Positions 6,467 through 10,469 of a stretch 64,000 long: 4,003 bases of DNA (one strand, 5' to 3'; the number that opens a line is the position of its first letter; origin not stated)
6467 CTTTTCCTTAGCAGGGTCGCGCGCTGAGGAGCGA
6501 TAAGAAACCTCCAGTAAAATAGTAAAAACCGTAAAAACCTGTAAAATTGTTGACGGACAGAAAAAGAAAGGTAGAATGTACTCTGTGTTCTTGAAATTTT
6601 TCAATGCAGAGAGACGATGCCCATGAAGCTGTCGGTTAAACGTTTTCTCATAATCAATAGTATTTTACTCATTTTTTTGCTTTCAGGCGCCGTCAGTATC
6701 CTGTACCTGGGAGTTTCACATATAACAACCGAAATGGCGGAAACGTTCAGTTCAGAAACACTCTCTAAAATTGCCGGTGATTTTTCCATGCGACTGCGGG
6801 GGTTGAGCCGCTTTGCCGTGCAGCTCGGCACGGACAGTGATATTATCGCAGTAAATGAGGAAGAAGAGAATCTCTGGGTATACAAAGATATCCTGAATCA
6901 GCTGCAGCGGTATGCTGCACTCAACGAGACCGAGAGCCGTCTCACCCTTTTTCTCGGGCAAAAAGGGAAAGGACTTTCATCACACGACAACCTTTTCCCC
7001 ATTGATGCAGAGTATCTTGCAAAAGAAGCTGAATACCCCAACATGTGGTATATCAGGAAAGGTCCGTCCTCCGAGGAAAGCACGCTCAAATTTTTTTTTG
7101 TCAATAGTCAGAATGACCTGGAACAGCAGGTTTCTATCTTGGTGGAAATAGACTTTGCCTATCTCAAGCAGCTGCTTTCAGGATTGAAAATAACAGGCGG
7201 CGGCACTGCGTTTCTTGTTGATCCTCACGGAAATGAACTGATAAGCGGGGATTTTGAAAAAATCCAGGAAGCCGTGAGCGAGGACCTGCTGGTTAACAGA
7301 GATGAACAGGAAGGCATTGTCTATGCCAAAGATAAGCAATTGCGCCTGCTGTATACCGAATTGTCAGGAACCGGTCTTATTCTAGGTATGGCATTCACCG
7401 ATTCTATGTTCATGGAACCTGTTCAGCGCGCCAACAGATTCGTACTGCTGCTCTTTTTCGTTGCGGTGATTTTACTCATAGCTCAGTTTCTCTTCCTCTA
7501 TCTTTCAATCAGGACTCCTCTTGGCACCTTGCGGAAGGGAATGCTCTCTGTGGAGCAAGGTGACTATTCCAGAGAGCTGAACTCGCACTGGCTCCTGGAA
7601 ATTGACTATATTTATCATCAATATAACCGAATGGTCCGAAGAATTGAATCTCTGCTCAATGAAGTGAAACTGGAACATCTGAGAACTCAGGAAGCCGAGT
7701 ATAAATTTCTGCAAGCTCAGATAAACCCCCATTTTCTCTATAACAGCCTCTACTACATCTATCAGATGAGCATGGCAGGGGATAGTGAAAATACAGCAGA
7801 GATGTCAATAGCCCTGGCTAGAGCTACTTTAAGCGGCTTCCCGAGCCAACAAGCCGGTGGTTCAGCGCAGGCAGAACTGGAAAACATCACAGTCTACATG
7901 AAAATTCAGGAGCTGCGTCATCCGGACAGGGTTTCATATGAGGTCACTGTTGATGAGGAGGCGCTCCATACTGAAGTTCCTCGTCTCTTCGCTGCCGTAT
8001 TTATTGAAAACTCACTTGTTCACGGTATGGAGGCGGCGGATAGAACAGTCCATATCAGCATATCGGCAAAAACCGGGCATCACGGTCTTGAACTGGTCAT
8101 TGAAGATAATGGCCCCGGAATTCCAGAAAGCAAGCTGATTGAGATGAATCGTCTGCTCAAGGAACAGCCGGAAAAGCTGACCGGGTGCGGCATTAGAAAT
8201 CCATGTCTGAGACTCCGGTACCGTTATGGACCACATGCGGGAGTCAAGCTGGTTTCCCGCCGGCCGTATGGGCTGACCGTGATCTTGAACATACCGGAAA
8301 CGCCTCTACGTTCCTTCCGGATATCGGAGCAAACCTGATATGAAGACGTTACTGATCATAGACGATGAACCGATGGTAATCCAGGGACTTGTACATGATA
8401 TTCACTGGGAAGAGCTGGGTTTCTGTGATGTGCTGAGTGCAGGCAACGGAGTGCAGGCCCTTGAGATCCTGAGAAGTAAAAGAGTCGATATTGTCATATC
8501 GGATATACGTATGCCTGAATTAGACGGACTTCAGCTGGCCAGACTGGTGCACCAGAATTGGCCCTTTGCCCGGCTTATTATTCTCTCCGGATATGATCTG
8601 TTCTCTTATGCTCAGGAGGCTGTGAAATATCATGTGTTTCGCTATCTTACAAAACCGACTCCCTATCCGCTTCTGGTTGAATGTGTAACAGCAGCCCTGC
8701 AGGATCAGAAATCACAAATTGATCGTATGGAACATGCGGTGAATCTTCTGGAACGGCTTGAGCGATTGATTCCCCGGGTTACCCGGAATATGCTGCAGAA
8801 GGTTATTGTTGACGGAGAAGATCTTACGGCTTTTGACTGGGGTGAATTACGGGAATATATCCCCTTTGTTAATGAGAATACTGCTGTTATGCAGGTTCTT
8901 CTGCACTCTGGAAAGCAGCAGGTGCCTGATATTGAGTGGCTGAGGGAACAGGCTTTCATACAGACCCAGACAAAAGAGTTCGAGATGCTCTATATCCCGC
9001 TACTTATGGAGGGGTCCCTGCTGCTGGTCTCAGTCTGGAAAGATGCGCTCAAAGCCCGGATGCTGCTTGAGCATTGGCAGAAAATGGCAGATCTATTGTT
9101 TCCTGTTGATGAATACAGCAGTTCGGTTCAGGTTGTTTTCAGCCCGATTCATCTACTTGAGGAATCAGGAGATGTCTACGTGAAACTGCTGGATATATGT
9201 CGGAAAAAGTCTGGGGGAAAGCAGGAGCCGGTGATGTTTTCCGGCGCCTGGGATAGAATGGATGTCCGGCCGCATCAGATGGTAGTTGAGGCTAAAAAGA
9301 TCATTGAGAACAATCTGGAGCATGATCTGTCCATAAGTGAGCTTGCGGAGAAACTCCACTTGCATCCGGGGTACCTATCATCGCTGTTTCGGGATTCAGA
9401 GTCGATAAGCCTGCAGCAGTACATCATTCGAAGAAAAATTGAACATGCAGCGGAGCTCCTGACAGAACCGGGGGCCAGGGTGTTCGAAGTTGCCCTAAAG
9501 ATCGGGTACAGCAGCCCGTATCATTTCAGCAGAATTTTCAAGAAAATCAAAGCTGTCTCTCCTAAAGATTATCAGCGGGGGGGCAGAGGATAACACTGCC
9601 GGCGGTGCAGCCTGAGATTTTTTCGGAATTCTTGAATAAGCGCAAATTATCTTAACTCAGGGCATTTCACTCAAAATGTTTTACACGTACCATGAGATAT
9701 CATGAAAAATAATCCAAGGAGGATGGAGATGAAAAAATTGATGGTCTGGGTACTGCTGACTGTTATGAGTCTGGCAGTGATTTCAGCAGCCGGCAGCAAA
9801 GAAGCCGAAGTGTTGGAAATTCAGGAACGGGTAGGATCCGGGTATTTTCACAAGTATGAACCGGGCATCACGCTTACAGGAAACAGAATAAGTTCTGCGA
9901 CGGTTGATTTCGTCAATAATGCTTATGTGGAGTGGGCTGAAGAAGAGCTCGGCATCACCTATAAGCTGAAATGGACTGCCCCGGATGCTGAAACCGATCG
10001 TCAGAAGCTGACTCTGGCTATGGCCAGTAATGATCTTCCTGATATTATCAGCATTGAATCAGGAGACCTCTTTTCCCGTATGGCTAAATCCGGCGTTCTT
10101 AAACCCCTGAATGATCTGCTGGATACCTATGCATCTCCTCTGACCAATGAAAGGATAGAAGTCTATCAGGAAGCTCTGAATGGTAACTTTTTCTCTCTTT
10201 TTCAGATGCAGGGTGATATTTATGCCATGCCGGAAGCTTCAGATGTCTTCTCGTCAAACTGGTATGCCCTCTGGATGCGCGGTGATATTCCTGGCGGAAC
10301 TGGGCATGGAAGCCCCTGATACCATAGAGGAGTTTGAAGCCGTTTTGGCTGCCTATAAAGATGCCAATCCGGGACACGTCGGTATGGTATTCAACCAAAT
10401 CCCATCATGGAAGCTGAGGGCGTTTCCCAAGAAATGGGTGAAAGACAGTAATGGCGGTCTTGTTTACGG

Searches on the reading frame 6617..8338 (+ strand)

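Call 19: search_protein_families(library=pfam, proteins=[window:6617-8338:+], max_evalue=0.01)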
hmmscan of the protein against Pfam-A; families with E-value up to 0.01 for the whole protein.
window:6617-8338:+ (573 aa): 4 families
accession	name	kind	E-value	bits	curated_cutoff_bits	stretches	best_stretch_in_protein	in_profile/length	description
PF06580.19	His_kinase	-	8.2e-17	61.7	25.2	1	360-438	1-80/81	Histidine kinase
PF02518.31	HATPase_c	-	1.8e-05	25.6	26.4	1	462-512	13-59/111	Histidine kinase-, DNA gyrase B-, and HSP90-like ATPase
PF02743.24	dCache_1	-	1.9e-05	24.8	45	1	44-256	10-237/240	Cache domain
PF13589.12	HATPase_c_3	-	0.00069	20.1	25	1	472-519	16-62/137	Histidine kinase-, DNA gyrase B-, and HSP90-like ATPase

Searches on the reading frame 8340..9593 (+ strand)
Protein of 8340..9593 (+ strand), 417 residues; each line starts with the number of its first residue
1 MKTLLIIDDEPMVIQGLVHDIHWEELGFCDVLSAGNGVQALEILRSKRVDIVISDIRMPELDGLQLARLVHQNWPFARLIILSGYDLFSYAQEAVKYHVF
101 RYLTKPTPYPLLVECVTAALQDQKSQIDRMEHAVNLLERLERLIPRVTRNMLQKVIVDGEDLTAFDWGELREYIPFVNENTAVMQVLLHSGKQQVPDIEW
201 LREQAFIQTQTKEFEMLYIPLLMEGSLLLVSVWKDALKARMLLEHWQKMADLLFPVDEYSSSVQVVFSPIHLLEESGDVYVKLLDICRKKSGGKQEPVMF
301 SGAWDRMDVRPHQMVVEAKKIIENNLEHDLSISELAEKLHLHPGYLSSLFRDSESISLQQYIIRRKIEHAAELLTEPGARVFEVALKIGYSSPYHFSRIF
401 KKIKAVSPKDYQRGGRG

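Call 83: search_protein_families(library=pfam, proteins=[window:8340-9593:+], max_evalue=0.0001)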
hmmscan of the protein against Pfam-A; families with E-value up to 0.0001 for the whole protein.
window:8340-9593:+ (417 aa): 3 families
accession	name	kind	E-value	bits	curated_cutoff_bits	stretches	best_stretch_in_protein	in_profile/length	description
PF00072.30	Response_reg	-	1.4e-21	77.2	30.2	1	5-114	2-108/111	Response regulator receiver domain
PF12833.13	HTH_18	-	1.3e-18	67.5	33.6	1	335-413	1-79/80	Helix-turn-helix domain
PF00165.29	HTH_AraC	-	3.4e-14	53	26.6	1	380-412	10-41/42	Bacterial regulatory helix-turn-helix proteins, AraC family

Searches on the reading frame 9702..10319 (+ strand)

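Call 83: search_protein_families(library=pfam, proteins=[window:9702-10319:+], max_evalue=0.0001)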
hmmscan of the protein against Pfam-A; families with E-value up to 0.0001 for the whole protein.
window:9702-10319:+ (205 aa): 2 families
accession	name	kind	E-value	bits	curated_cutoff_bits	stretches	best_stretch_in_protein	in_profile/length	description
PF01547.30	SBP_bac_1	-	1.1e-06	29.3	26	1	77-179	16-109/307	Bacterial extracellular solute-binding protein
PF13416.11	SBP_bac_8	-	1.5e-05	25.3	27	1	80-179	7-90/279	Bacterial extracellular solute-binding protein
